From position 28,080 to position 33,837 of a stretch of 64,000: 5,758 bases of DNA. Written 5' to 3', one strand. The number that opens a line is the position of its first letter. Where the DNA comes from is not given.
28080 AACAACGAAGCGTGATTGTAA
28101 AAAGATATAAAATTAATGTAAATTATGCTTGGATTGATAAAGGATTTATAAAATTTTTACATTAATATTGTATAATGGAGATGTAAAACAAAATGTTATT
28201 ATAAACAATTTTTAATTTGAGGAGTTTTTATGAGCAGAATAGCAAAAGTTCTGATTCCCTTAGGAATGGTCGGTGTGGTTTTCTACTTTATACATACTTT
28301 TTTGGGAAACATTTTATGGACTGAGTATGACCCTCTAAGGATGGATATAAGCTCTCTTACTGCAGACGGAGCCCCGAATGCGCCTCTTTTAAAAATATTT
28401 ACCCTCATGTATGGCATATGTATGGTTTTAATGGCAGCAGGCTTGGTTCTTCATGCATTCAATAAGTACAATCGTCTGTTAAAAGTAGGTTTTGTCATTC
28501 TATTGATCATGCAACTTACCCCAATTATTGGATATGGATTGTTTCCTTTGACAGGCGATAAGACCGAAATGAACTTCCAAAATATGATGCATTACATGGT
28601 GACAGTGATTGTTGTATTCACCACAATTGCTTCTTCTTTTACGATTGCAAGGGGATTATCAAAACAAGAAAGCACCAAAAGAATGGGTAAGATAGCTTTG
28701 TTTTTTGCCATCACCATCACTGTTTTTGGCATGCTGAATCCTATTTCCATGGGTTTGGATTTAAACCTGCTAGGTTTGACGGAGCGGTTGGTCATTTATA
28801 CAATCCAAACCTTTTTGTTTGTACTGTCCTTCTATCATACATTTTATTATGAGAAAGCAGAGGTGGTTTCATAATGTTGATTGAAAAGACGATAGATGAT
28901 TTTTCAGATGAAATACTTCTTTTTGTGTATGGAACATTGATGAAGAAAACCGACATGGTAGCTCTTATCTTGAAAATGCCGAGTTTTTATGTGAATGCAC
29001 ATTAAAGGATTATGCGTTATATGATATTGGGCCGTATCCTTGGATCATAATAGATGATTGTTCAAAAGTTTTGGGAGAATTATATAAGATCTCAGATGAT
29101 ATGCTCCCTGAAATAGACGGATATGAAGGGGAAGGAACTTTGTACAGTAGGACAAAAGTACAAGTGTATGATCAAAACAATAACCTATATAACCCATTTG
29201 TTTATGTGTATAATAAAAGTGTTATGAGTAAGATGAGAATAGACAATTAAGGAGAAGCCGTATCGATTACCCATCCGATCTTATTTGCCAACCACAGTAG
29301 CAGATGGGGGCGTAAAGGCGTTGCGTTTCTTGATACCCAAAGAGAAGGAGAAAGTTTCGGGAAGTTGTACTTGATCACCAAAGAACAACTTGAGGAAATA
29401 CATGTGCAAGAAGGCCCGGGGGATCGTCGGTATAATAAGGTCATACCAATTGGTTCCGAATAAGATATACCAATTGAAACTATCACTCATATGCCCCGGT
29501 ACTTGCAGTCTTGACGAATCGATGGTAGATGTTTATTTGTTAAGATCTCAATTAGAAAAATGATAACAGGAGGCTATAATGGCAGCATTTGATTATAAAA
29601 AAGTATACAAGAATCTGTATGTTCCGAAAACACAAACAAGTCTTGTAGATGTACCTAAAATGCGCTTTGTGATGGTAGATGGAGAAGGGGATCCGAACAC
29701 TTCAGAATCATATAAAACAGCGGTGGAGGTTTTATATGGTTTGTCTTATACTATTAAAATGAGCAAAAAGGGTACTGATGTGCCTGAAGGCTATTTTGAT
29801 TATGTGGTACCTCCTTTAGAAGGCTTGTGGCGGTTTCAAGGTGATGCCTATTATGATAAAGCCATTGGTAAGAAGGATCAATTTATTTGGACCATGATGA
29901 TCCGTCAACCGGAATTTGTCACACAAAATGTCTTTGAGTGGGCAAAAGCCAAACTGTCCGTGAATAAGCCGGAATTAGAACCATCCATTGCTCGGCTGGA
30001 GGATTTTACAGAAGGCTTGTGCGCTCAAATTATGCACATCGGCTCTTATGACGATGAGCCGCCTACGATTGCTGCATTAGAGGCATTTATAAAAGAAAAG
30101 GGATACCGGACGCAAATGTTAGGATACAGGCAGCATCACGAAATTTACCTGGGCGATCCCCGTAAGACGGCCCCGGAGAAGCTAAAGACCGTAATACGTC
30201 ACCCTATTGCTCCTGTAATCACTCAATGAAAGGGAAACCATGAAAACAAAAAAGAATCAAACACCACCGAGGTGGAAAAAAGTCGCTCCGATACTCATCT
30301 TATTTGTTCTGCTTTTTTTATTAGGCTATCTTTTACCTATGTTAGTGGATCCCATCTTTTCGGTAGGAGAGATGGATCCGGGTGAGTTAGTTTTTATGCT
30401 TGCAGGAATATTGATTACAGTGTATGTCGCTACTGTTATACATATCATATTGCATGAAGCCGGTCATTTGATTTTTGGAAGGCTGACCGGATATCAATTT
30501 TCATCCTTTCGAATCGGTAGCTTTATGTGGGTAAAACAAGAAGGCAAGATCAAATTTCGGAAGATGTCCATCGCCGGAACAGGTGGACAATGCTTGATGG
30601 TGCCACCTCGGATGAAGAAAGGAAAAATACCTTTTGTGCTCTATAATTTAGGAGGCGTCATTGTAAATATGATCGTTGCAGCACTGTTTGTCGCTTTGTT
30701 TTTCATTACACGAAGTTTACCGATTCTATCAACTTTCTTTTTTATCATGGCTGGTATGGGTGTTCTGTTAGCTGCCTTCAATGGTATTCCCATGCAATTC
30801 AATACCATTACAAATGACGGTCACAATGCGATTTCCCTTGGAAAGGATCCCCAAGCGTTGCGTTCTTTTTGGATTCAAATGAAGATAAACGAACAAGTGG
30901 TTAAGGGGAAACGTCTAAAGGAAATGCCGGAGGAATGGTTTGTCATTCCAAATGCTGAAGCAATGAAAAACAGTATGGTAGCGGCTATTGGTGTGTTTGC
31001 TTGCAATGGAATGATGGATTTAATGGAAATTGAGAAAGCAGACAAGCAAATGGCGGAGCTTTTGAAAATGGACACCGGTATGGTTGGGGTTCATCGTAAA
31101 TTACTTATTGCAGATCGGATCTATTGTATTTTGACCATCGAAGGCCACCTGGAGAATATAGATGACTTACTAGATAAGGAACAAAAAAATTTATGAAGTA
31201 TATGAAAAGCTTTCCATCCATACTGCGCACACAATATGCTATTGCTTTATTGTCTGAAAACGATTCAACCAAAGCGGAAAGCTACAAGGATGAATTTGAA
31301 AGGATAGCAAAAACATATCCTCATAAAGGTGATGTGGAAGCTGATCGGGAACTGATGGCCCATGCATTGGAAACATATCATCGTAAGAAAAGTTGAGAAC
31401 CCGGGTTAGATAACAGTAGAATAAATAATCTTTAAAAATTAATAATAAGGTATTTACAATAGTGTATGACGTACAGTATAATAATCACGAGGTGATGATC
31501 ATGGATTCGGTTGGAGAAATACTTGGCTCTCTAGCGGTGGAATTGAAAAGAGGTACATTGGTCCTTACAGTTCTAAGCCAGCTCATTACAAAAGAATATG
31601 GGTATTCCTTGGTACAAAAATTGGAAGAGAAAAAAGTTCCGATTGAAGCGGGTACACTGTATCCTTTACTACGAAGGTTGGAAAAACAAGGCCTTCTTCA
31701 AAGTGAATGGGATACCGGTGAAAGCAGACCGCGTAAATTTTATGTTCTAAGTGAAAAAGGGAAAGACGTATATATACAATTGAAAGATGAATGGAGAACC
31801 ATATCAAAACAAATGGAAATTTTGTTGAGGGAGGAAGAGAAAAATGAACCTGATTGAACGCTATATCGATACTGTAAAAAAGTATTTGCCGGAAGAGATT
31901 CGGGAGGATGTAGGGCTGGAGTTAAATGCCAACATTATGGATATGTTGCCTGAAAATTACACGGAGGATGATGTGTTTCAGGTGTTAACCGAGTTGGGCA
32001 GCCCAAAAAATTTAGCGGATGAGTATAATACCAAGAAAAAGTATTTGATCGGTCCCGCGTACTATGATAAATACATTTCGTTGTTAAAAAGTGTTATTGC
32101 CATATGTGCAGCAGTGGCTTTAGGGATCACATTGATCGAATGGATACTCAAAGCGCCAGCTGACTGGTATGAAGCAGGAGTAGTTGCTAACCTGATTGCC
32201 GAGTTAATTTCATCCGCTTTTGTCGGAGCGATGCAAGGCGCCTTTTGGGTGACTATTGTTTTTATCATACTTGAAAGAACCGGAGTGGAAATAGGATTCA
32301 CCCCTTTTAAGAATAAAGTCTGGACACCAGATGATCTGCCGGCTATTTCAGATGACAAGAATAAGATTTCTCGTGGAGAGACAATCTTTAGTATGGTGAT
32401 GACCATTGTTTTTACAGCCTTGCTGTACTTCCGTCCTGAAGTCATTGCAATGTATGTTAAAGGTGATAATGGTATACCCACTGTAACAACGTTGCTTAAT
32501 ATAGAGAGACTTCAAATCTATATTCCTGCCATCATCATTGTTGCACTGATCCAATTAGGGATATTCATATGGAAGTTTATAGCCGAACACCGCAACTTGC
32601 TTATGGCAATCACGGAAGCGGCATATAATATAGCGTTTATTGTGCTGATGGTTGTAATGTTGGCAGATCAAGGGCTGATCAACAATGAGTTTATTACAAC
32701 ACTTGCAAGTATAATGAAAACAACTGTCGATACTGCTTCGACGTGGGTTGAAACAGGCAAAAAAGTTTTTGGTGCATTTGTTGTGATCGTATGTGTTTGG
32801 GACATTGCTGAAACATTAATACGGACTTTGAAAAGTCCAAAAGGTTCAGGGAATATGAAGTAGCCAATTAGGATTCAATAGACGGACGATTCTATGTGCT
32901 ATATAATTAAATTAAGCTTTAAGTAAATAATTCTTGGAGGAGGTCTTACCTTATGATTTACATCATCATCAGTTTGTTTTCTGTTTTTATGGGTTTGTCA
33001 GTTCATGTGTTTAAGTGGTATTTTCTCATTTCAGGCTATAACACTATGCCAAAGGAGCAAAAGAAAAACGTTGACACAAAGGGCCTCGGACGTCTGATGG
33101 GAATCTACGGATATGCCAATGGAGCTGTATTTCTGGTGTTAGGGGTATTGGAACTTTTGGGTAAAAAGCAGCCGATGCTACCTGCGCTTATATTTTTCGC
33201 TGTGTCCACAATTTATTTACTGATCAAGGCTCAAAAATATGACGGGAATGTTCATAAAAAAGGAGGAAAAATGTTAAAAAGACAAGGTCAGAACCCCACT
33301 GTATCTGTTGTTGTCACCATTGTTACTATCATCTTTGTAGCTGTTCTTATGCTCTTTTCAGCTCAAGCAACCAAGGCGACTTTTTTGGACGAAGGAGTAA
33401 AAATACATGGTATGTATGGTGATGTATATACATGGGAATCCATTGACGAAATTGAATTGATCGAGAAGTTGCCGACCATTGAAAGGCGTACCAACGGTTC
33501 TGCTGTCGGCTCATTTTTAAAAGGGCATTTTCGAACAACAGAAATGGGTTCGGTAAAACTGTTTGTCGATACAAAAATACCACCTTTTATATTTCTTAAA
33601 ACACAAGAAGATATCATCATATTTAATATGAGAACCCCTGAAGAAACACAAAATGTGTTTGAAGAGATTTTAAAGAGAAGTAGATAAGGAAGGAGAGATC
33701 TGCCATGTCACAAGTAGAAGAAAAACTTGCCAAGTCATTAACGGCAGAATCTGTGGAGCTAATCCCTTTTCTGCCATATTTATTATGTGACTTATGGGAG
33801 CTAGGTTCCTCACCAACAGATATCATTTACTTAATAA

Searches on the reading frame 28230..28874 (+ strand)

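Call 38: search_protein_families(library=pfam, proteins=[window:28230-28874:+])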
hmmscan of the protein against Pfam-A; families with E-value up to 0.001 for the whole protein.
window:28230-28874:+ (214 aa): 1 family
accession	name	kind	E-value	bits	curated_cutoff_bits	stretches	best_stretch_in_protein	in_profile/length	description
PF06197.19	DUF998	-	2.3e-21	76.7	30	1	13-201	1-183/184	Protein of unknown function (DUF998)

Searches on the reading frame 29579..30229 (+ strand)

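Call 38: search_protein_families(library=pfam, proteins=[window:29579-30229:+])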
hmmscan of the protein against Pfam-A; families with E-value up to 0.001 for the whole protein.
window:29579-30229:+ (216 aa): 1 family
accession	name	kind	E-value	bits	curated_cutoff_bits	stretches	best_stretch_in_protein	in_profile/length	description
PF06445.20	GyrI-like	-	1.2e-16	61.8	26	1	19-210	2-154/155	GyrI-like small molecule binding domain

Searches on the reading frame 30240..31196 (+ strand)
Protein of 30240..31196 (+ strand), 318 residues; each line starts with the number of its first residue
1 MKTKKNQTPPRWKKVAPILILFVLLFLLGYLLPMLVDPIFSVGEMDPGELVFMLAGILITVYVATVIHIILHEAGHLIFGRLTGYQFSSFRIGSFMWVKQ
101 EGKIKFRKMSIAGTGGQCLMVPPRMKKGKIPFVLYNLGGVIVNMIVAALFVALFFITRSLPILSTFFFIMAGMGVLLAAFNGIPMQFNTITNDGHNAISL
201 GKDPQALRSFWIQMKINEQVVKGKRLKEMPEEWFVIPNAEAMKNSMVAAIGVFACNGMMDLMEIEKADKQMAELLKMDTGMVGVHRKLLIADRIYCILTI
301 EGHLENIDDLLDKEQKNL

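Call 38: search_protein_families(library=pfam, proteins=[window:30240-31196:+])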
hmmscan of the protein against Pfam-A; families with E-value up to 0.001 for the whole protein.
window:30240-31196:+ (318 aa): 2 families
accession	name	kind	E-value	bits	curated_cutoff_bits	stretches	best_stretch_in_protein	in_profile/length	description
PF02163.28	Peptidase_M50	-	4.9e-06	26.5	27.2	1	63-193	4-106/221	Peptidase family M50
PF13398.12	Peptidase_M50B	-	1.9e-05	24.9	26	1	60-177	16-112/201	Peptidase M50B-like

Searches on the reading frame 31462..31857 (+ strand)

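Call 39: search_protein_families(library=pfam, proteins=[window:31462-31857:+])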
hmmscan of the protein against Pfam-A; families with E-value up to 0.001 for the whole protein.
window:31462-31857:+ (131 aa): 1 family
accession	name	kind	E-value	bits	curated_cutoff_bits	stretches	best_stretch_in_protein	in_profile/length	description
PF03551.20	PadR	-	6.4e-18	65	27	1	34-103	1-72/75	Transcriptional regulator PadR-like family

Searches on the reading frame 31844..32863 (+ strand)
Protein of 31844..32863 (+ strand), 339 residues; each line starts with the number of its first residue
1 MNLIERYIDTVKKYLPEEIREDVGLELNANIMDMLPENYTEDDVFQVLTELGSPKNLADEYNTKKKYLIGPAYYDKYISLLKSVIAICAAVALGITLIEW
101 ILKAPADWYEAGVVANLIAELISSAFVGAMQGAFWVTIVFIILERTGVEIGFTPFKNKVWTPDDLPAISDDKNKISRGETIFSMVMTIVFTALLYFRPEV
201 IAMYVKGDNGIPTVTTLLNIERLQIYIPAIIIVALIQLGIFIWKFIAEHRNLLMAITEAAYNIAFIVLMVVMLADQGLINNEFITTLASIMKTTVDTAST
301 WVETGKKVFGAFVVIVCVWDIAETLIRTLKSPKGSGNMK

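Call 39: search_protein_families(library=pfam, proteins=[window:31844-32863:+])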
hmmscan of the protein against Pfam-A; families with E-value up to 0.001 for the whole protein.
window:31844-32863:+ (339 aa): 1 family
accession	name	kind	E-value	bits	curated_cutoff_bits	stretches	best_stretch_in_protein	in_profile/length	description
PF22564.2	HAAS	-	7.7e-06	26.6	27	1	7-60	2-55/55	HAAS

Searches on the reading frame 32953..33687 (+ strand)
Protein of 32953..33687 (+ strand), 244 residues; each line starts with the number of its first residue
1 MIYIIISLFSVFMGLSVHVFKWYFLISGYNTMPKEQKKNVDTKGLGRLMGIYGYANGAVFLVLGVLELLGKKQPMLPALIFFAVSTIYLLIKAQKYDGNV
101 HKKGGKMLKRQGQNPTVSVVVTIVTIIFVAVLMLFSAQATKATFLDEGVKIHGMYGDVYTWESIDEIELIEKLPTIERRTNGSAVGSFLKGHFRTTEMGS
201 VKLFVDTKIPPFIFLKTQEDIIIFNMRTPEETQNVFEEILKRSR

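Call 39: search_protein_families(library=pfam, proteins=[window:32953-33687:+])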
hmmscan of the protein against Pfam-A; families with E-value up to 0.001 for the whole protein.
window:32953-33687:+ (244 aa): 1 family
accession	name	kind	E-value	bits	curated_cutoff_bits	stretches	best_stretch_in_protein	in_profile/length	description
PF12650.12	DUF3784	-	2.4e-25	89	28.1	1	4-97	1-94/94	Domain of unknown function (DUF3784)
